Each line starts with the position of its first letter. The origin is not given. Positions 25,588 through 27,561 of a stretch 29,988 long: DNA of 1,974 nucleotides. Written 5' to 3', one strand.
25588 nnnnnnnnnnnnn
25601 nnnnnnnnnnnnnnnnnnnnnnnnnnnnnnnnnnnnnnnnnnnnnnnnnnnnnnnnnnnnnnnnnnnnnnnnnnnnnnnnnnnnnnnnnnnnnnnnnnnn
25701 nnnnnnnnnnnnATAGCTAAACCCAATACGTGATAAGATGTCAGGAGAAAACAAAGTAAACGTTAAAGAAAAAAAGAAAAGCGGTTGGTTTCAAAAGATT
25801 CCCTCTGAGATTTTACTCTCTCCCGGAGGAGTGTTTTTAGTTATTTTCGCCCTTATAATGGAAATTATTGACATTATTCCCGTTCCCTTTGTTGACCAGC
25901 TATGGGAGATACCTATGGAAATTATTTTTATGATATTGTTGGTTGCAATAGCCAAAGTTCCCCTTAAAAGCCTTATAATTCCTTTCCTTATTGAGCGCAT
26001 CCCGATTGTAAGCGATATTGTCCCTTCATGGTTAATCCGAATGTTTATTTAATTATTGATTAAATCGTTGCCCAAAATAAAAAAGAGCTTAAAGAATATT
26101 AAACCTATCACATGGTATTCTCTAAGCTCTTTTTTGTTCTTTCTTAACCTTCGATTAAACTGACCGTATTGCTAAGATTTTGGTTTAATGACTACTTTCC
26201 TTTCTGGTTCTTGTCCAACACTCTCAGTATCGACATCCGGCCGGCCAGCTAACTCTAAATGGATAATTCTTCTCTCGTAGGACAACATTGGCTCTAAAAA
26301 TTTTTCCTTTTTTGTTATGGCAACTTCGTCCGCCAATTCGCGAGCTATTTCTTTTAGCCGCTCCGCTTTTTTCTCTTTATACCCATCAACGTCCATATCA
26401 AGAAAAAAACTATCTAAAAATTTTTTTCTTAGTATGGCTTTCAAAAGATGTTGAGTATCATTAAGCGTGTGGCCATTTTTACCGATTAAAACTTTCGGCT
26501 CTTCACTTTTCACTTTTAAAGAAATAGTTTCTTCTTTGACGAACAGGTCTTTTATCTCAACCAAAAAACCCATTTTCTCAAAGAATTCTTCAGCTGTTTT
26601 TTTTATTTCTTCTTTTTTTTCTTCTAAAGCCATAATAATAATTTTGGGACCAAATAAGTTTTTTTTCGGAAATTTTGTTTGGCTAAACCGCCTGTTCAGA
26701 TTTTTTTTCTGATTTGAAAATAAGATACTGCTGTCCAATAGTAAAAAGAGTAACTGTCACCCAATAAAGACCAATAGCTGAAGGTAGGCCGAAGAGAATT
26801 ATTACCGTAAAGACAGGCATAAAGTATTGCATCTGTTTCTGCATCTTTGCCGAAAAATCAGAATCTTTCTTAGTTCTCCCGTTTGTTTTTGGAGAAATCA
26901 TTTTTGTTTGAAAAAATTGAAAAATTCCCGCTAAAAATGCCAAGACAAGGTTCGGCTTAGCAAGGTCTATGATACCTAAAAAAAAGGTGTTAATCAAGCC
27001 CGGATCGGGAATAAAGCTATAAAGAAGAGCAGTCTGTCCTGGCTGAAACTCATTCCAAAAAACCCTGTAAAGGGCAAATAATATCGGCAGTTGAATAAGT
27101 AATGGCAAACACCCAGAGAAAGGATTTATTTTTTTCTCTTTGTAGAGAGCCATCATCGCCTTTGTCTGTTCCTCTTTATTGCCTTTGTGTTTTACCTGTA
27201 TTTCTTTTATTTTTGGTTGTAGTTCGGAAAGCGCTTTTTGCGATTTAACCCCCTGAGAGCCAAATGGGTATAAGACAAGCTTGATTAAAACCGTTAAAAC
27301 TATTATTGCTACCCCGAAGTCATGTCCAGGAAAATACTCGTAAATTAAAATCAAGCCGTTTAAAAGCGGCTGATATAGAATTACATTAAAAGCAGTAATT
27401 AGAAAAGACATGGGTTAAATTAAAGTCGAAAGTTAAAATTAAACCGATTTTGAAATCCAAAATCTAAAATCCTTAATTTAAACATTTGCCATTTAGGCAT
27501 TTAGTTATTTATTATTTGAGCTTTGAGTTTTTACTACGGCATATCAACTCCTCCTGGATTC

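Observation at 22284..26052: Chromosomally resident, relaxase-free PrgI/VirB4 operon next to oriC and a class A PBP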

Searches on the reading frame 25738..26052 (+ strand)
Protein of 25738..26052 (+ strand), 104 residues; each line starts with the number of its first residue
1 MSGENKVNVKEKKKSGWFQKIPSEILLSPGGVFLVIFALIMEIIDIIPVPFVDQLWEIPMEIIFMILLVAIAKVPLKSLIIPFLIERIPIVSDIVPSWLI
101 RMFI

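Call 4: search_protein_families(library=pfam, proteins=[window:25738-26052:+], max_evalue=0.1)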
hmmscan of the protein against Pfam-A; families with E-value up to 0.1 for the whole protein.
window:25738-26052:+ (104 aa): 0 families

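Call 5: search_protein_families(library=ncbifam, proteins=[window:25738-26052:+], max_evalue=0.1)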
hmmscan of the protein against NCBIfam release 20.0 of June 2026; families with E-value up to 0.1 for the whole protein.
window:25738-26052:+ (104 aa): 0 families

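Call 25: search_protein_families(library=pfam, proteins=[window:25738-26052:+], max_evalue=5)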
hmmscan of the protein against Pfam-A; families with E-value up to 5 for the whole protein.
window:25738-26052:+ (104 aa): 0 families

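Call 46: predict_structure(alignment_id=A1)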
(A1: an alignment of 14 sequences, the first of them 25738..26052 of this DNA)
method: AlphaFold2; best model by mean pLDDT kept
length: 104 residues; sequences in the alignment: 14
mean_pLDDT: 78.3   pTM: 0.65
mean pLDDT of the five models: 78.3, 76.0, 73.7, 70.9, 70.6
residues with pLDDT >= 90: 28; 70-90: 46; 50-70: 19; < 50: 11
segments of 3 or more residues with pLDDT < 50: 2-11
pLDDT, mean of each block of 10 residues (from residue 1): 48 57 84 91 86 90 92 87 84 71 61
secondary structure, 60 per line:
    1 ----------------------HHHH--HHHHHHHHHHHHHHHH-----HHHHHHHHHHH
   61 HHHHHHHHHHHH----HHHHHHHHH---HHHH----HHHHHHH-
elements in order: H23-26 H29-44 H50-72 H77-85 H89-92 H97-103

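Call 54: fold_search(model_id=the predicted structure, library=pdb)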
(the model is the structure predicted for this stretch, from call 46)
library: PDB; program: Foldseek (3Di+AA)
matches with E <= 10: 4; with E <= 0.001: 0
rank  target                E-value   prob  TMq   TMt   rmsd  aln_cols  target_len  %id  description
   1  5zwn_U                3.3e+00  0.13  0.32  0.08  11.2        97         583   15  Cryo-EM structure of the yeast pre-B complex at an average resolution of 3.3 angstrom (Part II: U1 snRNP region) (released 2018-08-29)
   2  2pih_A                7.4e+00  0.10  0.38  0.33  10.9        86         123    9  Crystal structure of Protein ymcA from Bacillus subtilis, NorthEast Structural Genomics target SR375 (released 2007-05-01)
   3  7vfs_A                8.3e+00  0.06  0.34  0.05   9.8       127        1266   13  Human N-type voltage gated calcium channel CaV2.2-alpha2/delta1-beta1 complex, apo state (released 2021-11-03)
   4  6sga_CO               9.7e+00  0.08  0.33  0.11   8.1        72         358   19  Body domain of the mt-SSU assemblosome from Trypanosoma brucei (released 2019-09-18)

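Call 65: search_protein_families(library=pfam, alignment_id=A1, max_evalue=1)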
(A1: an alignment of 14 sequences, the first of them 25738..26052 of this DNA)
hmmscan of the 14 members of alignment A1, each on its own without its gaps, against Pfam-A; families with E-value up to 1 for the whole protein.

A. member 1, window:25738-26052:+ (104 aa): 0 families

B. families by the number of members that match (of 14 scanned): 4 families
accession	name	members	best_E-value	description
PF19762.4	DUF6249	1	0.011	Domain of unknown function (DUF6249)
PF13789.11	DUF4181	1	0.017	Domain of unknown function (DUF4181)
PF04688.18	Holin_SPP1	1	0.12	SPP1 phage holin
PF21013.2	LOC400499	1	0.29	LOC400499 family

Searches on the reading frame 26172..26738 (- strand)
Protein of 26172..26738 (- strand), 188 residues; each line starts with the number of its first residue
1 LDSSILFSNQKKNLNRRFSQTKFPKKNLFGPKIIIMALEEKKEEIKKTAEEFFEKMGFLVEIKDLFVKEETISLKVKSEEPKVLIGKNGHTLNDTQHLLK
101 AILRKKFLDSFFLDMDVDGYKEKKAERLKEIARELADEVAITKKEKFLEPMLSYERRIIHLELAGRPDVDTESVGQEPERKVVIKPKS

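Call 4: search_protein_families(library=pfam, proteins=[window:26172-26738:-], max_evalue=0.1)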
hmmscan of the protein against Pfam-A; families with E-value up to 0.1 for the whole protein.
window:26172-26738:- (188 aa): 5 families
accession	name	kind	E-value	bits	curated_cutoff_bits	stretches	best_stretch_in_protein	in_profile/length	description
PF01424.28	R3H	-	3.4e-16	59.5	26.8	1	127-186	2-60/60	R3H domain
PF13083.13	KH_KhpA-B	-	1.2e-05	25.6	32.1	1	43-106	2-65/73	KhpA/KhpB, KH domain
PF07650.23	KH_2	-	0.00017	21.7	22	1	60-105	13-60/78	KH domain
PF25137.1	ADH_Fe_C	-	0.022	14.9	27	0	31-79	123-168/194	Fe-containing alcohol dehydrogenase family, C-terminal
PF13133.11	DUF3949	-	0.071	14.1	25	0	35-58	9-32/61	Protein of unknown function (DUF3949)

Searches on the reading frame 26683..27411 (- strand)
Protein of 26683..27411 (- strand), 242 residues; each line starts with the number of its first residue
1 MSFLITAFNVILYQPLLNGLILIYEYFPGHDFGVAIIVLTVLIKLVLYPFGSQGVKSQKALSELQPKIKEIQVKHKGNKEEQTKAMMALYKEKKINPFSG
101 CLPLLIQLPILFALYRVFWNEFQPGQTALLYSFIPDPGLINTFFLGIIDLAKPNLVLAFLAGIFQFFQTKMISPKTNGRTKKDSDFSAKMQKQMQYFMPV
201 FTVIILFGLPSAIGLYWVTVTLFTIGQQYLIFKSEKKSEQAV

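Call 4: search_protein_families(library=pfam, proteins=[window:26683-27411:-], max_evalue=0.1)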
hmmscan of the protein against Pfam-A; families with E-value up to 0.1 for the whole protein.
window:26683-27411:- (242 aa): 2 families
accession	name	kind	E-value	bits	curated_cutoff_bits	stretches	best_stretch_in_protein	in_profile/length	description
PF02096.25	60KD_IMP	-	1.2e-52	178.6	35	1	32-232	1-162/163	60Kd inner membrane protein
PF14221.11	DUF4330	-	0.0053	17.4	27.6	0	31-80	18-66/167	Domain of unknown function (DUF4330)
